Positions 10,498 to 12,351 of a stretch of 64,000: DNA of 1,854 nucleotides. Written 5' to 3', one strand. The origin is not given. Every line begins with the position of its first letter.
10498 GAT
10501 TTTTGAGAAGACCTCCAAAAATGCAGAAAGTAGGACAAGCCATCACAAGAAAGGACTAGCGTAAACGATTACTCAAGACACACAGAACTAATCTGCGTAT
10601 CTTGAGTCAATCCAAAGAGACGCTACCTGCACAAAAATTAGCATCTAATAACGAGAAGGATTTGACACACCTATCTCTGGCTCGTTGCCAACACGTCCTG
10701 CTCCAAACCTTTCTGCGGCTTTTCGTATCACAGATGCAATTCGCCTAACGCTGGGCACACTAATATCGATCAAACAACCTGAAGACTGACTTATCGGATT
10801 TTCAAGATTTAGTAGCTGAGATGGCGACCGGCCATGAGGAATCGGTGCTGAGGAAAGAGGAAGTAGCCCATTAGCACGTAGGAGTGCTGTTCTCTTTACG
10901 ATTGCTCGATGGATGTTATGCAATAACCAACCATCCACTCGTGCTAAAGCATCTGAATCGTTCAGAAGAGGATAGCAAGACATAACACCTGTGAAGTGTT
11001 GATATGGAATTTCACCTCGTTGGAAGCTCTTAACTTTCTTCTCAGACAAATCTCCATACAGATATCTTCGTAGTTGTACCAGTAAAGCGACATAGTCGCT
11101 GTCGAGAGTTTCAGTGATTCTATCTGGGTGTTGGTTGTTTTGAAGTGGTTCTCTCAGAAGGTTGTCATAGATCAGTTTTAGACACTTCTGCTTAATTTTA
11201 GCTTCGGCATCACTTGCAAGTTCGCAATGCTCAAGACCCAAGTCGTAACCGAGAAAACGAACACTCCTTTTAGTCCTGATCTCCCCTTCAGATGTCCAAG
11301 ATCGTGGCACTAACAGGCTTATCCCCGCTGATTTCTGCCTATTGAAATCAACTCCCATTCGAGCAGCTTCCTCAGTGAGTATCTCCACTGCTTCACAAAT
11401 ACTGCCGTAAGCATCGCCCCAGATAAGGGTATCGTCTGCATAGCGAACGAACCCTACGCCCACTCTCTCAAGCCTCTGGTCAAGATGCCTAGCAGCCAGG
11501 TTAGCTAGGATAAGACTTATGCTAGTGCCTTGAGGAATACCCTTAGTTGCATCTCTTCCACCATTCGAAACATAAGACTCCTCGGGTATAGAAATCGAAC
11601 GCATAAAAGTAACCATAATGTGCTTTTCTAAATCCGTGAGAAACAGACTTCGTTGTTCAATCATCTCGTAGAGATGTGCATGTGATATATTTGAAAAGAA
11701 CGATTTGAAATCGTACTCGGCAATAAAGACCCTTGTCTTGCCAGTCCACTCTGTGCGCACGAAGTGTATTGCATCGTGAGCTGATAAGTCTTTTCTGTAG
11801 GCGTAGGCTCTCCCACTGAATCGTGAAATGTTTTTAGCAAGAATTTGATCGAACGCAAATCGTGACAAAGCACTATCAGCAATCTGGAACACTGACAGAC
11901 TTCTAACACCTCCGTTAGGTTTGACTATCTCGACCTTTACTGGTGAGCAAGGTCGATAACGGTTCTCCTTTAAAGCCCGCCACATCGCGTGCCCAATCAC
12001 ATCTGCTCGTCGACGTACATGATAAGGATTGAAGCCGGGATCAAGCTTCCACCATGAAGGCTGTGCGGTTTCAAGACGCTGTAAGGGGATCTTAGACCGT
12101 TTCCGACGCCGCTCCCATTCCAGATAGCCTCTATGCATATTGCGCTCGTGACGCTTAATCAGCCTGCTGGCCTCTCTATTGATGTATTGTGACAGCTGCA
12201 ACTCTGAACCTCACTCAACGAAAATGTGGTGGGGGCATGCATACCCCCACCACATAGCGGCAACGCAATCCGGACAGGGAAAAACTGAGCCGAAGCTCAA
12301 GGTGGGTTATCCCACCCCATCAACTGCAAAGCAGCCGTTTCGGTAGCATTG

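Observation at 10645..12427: Orphan defence-type reverse transcriptase preceded by a hairpin-dense, terminator-punctuated leader and divergent from a Type I R-M operon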

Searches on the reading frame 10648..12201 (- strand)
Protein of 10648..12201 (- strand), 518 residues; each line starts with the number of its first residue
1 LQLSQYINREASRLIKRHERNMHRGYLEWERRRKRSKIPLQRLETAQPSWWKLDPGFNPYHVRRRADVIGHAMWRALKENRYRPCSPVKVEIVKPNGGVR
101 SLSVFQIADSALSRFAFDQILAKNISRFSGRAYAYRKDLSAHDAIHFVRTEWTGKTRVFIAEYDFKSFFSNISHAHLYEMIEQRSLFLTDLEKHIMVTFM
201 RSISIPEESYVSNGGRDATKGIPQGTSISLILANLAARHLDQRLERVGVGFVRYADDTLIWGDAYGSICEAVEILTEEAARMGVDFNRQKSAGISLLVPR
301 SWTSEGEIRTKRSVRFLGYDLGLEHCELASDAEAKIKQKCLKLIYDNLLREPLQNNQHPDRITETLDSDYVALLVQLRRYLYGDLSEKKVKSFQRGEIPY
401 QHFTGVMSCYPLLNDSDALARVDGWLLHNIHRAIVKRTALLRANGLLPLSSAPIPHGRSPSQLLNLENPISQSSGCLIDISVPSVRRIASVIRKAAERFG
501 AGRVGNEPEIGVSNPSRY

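Call 5: search_protein_families(library=pfam, proteins=[window:10648-12201:-], max_evalue=1)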
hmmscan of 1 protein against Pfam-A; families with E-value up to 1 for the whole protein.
window:10648-12201:- (518 aa): 1 family
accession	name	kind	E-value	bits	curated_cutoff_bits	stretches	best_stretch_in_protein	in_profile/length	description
PF00078.32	RVT_1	-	1.9e-20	73.9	29.6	1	93-320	2-204/205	Reverse transcriptase (RNA-dependent DNA polymerase)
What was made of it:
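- On DRT9 (UG28): Pfam finds only RVT_1 (call 5).
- Checked: Pfam finds only RVT_1, at residues 93-320, which leaves about 92 aa at the N-terminus and about 198 aa at the C-terminus without another domain (call 5).
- Pfam finds no maturase or endonuclease domain (call 5).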

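Call 6: search_protein_families(library=padloc, proteins=[window:10648-12201:-], max_evalue=1)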
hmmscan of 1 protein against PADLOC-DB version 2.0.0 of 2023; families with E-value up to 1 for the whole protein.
window:10648-12201:- (518 aa): 82 families (the best 25 are shown)
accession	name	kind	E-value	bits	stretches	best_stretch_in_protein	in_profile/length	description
PDLC03766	Drt9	-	3.1e-161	535.5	1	2-507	4-482/488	DRT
PDLC01136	RT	-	6.1e-29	99.2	1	72-290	44-241/263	RT (reverse transcriptase)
PDLC02063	Cas1_IIIb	-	2e-23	80.8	1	74-279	58-247/617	-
PDLC03754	RT_UG17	-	5e-22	76.3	1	118-347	88-296/429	DRT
PDLC03768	Drt3a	-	1.7e-20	71.9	1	103-431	89-353/411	DRT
PDLC03764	RT_UG26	-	9.2e-19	65.4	1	123-359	94-309/398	DRT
PDLC03756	RT_UG19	-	2.3e-16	58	2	157-263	146-244/562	DRT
PDLC03773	RT_UG34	-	3.6e-16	57.1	1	159-291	151-284/512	DRT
PDLC01607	RT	-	4.2e-16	57.6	1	93-320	2-160/161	"CAS-I,CAS-II,CAS-III,CAS-IV,CAS-V,CAS-VI; acquisition_associated"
PDLC03757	Drt2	-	5.1e-16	56.8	2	213-354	285-412/502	DRT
PDLC03759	RT_UG21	-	1.1e-14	52.1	1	73-290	43-261/503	DRT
PDLC03760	RT_UG22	-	2e-13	48.2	1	63-290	36-236/476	DRT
PDLC03779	RT_UG4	-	3.2e-13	47.5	1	60-345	27-282/307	DRT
PDLC02175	Drt3a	-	9.4e-13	46.1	1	150-335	101-273/417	-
PDLC03770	RT_UG31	-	1.1e-12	45.9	1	161-277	127-227/456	DRT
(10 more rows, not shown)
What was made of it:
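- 10645..12201 (-): DRT9-clade (UG28) reverse transcriptase gene, 518 aa, TTG start, TAG stop. PADLOC Drt9 HMM E=3.1e-161 over residues 2-507 (call 6).
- On DRT9 (UG28): PADLOC Drt9 HMM E=3.1e-161, covering residues 2-507 of 518 and profile positions 4-482 of 488 (call 6).
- On DRT2 (UG2): PADLOC Drt2 gives 57 bits (call 6).
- The next best, a generic RT model, gives 99 bits and RT_UG17 gives 76 bits (call 6). The RT scores 535 bits on Drt9 against 76 bits on UG17 (call 6).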

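Call 7: search_protein_families(library=ncbifam, proteins=[window:10648-12201:-], max_evalue=1)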
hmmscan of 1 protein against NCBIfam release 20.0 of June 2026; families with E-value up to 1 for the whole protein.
window:10648-12201:- (518 aa): 9 families
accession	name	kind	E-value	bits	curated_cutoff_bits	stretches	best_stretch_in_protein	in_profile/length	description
TIGR04416.1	group_II_RT_mat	equivalog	3.9e-36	124.9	300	1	71-348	37-295/353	group II intron reverse transcriptase/maturase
NF041747.1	Drt3a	equivalog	2.2e-16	60.2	200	1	121-330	79-271/412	antiviral reverse transcriptase Drt3a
NF041746.1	Drt2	equivalog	9.8e-14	51.3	390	2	217-343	219-343/416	antiviral reverse transcriptase Drt2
NF038233.2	retron_St85_RT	exception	2.2e-12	46.8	235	1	90-282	28-202/289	retron St85 family RNA-directed DNA polymerase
NF042941.1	Retron_TIR_antiphage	equivalog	3.8e-05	22.7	600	1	219-258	137-180/464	TIR domain-containing anti-phage reverse transcriptase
NF041749.1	Drt4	equivalog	0.00018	20.6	450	1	215-296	188-269/489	antiviral reverse transcriptase Drt4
NF038237.1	retron_Ec67_fus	exception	0.0012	17.4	450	1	217-257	160-200/572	retron Ec67 family RNA-directed DNA polymerase/endonuclease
NF041750.1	Drt5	equivalog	0.0037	16.3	550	1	159-292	128-249/484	antiviral reverse transcriptase Drt5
TIGR04499.1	abortive_AbiA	subfamily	0.039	12.7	250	1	157-204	145-196/615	AbiA family abortive infection protein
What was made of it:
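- On Group II intron RT/maturase: TIGR04416 gives 124.9 bits against a cut-off of 300 (call 7).
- On Retron: Retron HMMs score 17-47 bits against cut-offs of 235-600 (call 7).
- On DRT2 (UG2): NF041746 gives 51 bits against a cut-off of 390 (call 7).
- Closest known: DRT2. Different: The NCBIfam Drt2 model gives 51 bits against a cut-off of 390 (call 7).
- Weak similarity to RT domains only: TIGR04416 gives 124.9 bits and the retron St85 model 46.8 bits (call 7). Both scores are far below the curated cut-offs of 300 and 235 bits (call 7).
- Tried and rejected: NCBIfam: no model above its cut-off (call 7).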

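Call 15: search_solved_structures(query=window:10648-12201:-, max_evalue=0.001, show_alignments=2)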
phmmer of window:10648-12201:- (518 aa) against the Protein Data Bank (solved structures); distinct sequences matched with E-value up to 0.001: 9.
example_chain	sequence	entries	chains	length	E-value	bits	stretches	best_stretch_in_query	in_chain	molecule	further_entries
9ioa_A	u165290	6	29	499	1.7e-87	297.6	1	2-443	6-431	RNA-dependent DNA polymerase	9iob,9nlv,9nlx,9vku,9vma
5hhl_A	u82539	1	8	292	1.8e-18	69.9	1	70-266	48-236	Retron-type reverse transcriptase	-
5hhj_A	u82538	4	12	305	2.1e-18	69.7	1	73-266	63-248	Retron-type reverse transcriptase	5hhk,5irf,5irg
7uim_D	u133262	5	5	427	5e-18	68.4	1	70-265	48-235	Group II intron reverse transcriptase/maturase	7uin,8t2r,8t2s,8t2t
6ar1_A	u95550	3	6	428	7.6e-16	61.2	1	76-264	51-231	GsI-IIC RT | Trt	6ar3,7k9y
7kft_D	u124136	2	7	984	2.6e-06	29.8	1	77-290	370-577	Cas6-RT-Cas1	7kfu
5g2x_C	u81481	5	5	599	2.7e-05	26.4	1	75-256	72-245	GROUP II INTRON-ENCODED PROTEIN LTRA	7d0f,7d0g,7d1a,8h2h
6me0_C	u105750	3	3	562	6.4e-05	25.2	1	75-292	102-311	Maturase reverse transcriptase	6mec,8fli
8gh6_A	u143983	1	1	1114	0.00089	21.4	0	158-319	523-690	Reverse transcriptase-like protein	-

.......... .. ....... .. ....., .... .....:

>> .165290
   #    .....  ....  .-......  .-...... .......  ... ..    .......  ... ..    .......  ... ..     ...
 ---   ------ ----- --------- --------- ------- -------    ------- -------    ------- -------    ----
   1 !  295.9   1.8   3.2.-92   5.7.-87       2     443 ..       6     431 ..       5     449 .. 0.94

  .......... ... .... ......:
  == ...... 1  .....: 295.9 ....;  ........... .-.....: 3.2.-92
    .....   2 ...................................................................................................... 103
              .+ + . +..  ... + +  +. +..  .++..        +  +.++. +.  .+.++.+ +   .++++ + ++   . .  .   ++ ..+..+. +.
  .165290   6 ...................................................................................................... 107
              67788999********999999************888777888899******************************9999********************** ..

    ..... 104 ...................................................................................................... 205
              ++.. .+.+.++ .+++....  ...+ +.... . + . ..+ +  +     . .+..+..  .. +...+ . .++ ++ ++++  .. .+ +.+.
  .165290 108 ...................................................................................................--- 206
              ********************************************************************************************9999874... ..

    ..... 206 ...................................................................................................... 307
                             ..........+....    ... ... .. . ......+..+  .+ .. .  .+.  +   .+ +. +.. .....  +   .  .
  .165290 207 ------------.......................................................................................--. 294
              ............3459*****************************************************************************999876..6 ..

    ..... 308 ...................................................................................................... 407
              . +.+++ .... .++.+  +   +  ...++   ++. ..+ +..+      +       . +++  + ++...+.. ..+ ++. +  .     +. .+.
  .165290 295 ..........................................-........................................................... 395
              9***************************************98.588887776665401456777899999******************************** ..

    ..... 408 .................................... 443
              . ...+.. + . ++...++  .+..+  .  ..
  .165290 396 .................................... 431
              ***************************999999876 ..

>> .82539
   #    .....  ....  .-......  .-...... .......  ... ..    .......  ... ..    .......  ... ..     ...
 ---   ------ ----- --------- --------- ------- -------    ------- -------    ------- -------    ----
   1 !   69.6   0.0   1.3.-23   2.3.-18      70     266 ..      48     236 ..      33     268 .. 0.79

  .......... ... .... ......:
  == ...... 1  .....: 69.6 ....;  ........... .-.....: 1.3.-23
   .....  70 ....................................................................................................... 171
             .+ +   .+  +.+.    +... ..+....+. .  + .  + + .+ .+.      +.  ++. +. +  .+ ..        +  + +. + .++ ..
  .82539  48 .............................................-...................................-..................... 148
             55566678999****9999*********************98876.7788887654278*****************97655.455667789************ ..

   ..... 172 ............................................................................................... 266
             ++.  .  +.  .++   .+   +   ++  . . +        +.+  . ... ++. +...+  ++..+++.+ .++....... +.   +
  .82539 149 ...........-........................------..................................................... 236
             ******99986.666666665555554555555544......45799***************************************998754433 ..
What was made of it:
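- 10645..12201 (-): PDB DRT9 chains E=1.7e-87 (call 15).
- On DRT9 (UG28): Best PDB sequence hits are DRT9 chains, E=1.7e-87 (call 15).
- Checked: Residues 2-21 align with the N-terminal helix of E. coli DRT9 (call 15).
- Solved structures: the best PDB sequence match is the DRT9 chain set 9ioa/9iob/9nlv/9nlx/9vku/9vma, E=1.7e-87, aligned over residues 2-443 (call 15).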

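Call 16: find_homologous_proteins(query=window:10648-12201:-, max_evalue=1e-10)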
Query window:10648-12201:- (518 aa): 779 proteins with E <= 1e-10 among 8000 candidates; the best 120 are listed.
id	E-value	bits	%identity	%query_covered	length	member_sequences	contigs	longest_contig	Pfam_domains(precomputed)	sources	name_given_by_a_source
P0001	0.0e+0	1134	100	96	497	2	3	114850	PF00078.33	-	-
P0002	3.7e-290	981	84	97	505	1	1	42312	PF00078.33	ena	-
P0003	1.5e-280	949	83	96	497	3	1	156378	PF00078.33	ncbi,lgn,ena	-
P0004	3.1e-252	856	71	100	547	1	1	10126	PF00078.33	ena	-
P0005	6.4e-252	855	75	96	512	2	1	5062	PF00078.33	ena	-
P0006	1.4e-246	837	72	100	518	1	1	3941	PF00078.33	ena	-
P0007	5.1e-246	835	71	100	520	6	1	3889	PF00078.33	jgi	-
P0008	6.4e-244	829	71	100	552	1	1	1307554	PF00078.33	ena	-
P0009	5.8e-242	822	71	97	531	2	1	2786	PF00078.33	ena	-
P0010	3.8e-237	806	69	100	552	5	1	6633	PF00078.33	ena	-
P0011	1.1e-234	798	71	96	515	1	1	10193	PF00078.33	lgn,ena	-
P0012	2.7e-234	797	66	100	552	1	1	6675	PF00078.33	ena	-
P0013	2.0e-230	784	66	99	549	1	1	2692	PF00078.33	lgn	-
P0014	7.1e-228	776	69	96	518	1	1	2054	PF00078.33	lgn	-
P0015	1.8e-226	771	69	95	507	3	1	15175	PF00078.33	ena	-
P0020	4.0e-208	710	62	99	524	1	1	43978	PF00078.33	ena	-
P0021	1.2e-206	706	60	100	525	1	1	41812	PF00078.33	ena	-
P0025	2.1e-203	695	58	99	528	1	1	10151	PF00078.33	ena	-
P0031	7.0e-183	627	54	100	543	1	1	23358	PF00078.33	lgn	-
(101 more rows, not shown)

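Call 20: find_related_loci(query=A1, collection=genome_contigs, flank=4000)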
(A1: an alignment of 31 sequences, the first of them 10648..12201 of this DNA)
Query A1 (518 aa) in genome_contigs; peptide patterns used: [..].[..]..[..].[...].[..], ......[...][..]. (x = any residue, [..] = any of these).
128 stretches matched a pattern; 44 encode a relative of the query (tblastn E <= 1e-3); 44 distinct loci.
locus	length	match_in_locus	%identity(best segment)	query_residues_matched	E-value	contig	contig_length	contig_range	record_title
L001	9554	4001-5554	83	1-518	0e+0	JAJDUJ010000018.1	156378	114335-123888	MAG: Acidimicrobiia bacterium isolate jk18x1bzbins.74 k141_74064, whole genome shotgun sequence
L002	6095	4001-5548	62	2-517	0e+0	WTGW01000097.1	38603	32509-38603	MAG: Acidimicrobiia bacterium isolate CO36404bin_8 NODE_152_length_38603_cov_42.719934, whole genome shotgun sequence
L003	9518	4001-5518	50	1-514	1e-162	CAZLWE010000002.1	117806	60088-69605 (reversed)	MAG TPA_asm: uncultured Acidimicrobiales bacterium isolate binchicken_co385_80 genome assembly, contig: NODE_36_length_1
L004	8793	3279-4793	43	1-511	2e-136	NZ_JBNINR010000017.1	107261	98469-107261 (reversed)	Nocardioides sp. BYT-33-1 scaffold17, whole genome shotgun sequence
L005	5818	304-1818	45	1-511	2e-135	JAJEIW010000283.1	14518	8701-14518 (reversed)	MAG: Acidimicrobiia bacterium isolate p16x63bins.71 k141_143513, whole genome shotgun sequence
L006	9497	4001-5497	47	1-505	6e-134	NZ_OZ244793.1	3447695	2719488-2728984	MAG: Candidatus Poriferisocius sp. isolate eb953f55-d217-44be-823b-51f5cc7e01cb chromosome 1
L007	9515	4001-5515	44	1-511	3e-133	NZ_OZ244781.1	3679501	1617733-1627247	MAG: Candidatus Poriferisodalis sp. isolate c3018eb0-1123-4d97-bc7b-de5a35ff26ec chromosome 1, complete sequence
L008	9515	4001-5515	44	1-511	6e-133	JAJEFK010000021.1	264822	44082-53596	MAG: Acidimicrobiia bacterium isolate p16x43bins.35 k141_84350, whole genome shotgun sequence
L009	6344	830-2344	43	1-511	2e-132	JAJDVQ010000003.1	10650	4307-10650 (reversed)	MAG: Acidimicrobiia bacterium isolate jk18x22bins.55 k141_425308, whole genome shotgun sequence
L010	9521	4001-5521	42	1-513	4e-131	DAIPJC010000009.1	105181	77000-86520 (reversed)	MAG TPA_asm: Propionicimonas sp. isolate CTOTU7692 NODE_431_length_105181_cov_40.349286, whole genome shotgun sequence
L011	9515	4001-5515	43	1-511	3e-128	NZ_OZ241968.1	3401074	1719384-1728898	MAG: Candidatus Poriferisodalis sp. isolate 67ffa02b-fce9-41a2-8c8f-8bb7e9cfcd4a chromosome 1, complete sequence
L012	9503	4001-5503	45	1-510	2e-127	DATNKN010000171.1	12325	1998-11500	MAG TPA_asm: Solirubrobacteraceae bacterium isolate SMAG_U11426 k141_226181, whole genome shotgun sequence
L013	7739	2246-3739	41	1-506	1e-125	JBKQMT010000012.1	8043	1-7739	MAG: Acidimicrobiales bacterium isolate LABRr1A1B1C__bin_78 LABRr1A1B1C_000000016789, whole genome shotgun sequence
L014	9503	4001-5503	44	1-510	3e-124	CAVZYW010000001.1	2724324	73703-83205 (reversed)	MAG: uncultured Solirubrobacteraceae bacterium isolate MFD06092.bin.2.47 genome assembly, contig: contig_10116, whole ge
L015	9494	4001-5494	40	1-506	1e-123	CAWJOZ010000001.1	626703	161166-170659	MAG: uncultured Acidimicrobiaceae bacterium isolate MFD04463.bin.1.14 genome assembly, contig: contig_24971, whole genom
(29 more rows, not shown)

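Call 24: find_encoding_contigs(protein=P0002, flank=5000, max_places=1)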
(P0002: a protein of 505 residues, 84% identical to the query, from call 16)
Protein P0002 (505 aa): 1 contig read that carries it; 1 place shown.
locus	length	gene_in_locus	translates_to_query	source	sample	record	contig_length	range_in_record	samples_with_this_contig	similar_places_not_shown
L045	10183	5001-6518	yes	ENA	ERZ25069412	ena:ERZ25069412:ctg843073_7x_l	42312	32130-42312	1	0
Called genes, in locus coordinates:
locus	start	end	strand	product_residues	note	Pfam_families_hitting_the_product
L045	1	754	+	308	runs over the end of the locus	PF00701:DHDPS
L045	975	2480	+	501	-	-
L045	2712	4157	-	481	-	-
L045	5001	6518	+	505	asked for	PF00078:RVT_1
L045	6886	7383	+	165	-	-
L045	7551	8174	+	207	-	PF01936:NYN (weak)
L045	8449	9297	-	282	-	-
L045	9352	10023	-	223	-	PF04909:Amidohydro_2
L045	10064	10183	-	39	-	?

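Call 25: find_encoding_contigs(protein=P0004, flank=5000, max_places=1)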
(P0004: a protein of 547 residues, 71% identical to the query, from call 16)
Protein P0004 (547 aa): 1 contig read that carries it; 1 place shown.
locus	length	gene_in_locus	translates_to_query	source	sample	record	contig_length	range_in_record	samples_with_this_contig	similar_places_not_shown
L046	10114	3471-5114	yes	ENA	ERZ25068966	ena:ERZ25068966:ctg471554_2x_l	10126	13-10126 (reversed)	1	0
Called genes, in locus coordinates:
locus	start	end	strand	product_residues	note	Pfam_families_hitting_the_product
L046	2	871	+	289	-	?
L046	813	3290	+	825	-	PF00580:UvrD-helicase, PF13245:AAA_19, PF00580:UvrD-helicase, PF13361:UvrD_C, PF13538:UvrD_C_2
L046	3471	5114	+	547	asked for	PF00078:RVT_1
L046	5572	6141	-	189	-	PF18731:HEPN_Swt1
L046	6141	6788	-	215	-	PF17278:DUF5343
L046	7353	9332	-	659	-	PF01555:N6_N4_Mtase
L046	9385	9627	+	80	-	-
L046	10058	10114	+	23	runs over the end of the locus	?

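Call 26: find_encoding_contigs(protein=P0008, flank=5000, max_places=1)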
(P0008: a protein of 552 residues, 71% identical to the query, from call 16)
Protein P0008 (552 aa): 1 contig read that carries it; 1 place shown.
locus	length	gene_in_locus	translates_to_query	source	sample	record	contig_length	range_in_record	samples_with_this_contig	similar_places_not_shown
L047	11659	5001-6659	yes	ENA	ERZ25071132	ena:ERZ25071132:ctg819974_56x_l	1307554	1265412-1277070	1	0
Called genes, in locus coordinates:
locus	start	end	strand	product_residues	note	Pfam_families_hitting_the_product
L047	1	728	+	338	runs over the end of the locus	PF06114:Peptidase_M78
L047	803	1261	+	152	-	-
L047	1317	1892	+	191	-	-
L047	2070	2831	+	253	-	-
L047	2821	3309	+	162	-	PF01850:PIN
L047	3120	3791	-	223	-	-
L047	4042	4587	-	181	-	PF19112:VanA_C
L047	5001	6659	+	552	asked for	PF00078:RVT_1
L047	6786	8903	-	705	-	PF00580:UvrD-helicase, PF13245:AAA_19, PF13401:AAA_22 (faint), PF13087:AAA_12 (faint), PF13361:UvrD_C, PF13538:UvrD_C_2 (faint)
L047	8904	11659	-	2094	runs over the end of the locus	PF00270:DEAD, PF00271:Helicase_C, PF09369:MZB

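Call 27: find_encoding_contigs(protein=P0011, flank=5000, max_places=1)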
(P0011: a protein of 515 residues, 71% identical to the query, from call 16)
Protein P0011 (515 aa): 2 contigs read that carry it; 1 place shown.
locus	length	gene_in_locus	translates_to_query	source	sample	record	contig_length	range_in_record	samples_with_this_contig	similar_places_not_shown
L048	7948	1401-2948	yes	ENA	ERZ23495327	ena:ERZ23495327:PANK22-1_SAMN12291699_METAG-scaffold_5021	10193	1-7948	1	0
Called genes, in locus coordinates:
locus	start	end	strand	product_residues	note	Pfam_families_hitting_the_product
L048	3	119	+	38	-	?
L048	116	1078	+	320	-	PF03747:ADP_ribosyl_GH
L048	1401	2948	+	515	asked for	PF00078:RVT_1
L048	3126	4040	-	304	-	PF00176:SNF2-rel_dom, PF00270:DEAD (weak), PF04851:ResIII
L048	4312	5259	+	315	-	PF00561:Abhydrolase_1, PF12697:Abhydrolase_6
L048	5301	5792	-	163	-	PF01850:PIN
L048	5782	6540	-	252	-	-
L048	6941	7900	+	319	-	PF00326:Peptidase_S9 (faint), PF00135:COesterase (faint), PF20434:BD-FAE, PF07859:Abhydrolase_3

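Call 28: find_encoding_contigs(protein=P0020, flank=4000, max_places=1)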
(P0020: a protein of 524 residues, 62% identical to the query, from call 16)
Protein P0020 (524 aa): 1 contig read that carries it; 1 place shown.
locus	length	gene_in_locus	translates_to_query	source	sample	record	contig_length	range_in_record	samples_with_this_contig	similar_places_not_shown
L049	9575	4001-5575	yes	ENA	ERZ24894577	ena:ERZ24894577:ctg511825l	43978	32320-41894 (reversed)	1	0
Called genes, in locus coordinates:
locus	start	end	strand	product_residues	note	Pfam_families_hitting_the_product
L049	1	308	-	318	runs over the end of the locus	PF00892:EamA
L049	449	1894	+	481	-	PF19364:DUF5940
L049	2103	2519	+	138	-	PF13975:gag-asp_proteas (weak)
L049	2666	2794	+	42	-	PF04723:GRDA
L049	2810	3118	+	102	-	PF04723:GRDA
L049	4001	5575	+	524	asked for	PF00078:RVT_1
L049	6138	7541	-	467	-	PF01979:Amidohydro_1, PF07969:Amidohydro_3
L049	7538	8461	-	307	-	PF04909:Amidohydro_2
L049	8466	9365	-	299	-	PF04909:Amidohydro_2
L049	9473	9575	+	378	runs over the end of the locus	PF08240:ADH_N, PF13602:ADH_zinc_N_2 (faint), PF16912:Glu_dehyd_C (weak), PF00107:ADH_zinc_N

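Call 29: find_encoding_contigs(protein=P0021, flank=4000, max_places=1)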
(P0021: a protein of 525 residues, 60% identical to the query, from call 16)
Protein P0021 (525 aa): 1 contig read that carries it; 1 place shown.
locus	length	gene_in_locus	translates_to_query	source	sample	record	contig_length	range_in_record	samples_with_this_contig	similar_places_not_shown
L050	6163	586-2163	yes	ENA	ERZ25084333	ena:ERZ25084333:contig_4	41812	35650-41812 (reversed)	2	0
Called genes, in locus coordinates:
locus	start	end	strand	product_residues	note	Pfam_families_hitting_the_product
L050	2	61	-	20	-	?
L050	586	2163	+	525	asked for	PF00078:RVT_1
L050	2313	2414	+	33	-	-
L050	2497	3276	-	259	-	PF00378:ECH_1, PF16113:ECH_2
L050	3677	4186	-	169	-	-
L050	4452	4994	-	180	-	PF01844:HNH, PF14279:HNH_5, PF04255:DUF433 (weak)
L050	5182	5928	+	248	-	PF00392:GntR, PF07702:UTRA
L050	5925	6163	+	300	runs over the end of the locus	PF00294:PfkB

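Call 30: find_encoding_contigs(protein=P0025, flank=4000, max_places=1)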
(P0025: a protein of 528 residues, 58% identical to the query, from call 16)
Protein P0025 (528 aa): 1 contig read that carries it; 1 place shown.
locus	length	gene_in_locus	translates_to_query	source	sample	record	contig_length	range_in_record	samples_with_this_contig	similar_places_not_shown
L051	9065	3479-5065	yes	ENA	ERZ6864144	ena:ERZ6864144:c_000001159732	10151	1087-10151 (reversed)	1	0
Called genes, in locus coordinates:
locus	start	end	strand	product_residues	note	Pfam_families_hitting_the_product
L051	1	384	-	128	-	?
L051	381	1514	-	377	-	PF17396:DUF1611_N, PF07755:DUF1611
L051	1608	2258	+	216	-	-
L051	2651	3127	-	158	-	-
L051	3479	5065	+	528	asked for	PF00078:RVT_1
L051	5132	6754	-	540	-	PF02086:MethyltransfD12 (faint), PF01555:N6_N4_Mtase, PF04471:Mrr_cat (weak), PF22722:NA-iREase1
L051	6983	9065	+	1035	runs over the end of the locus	PF08751:TrwC, PF13604:AAA_30, PF01443:Viral_helicase1 (faint), PF13245:AAA_19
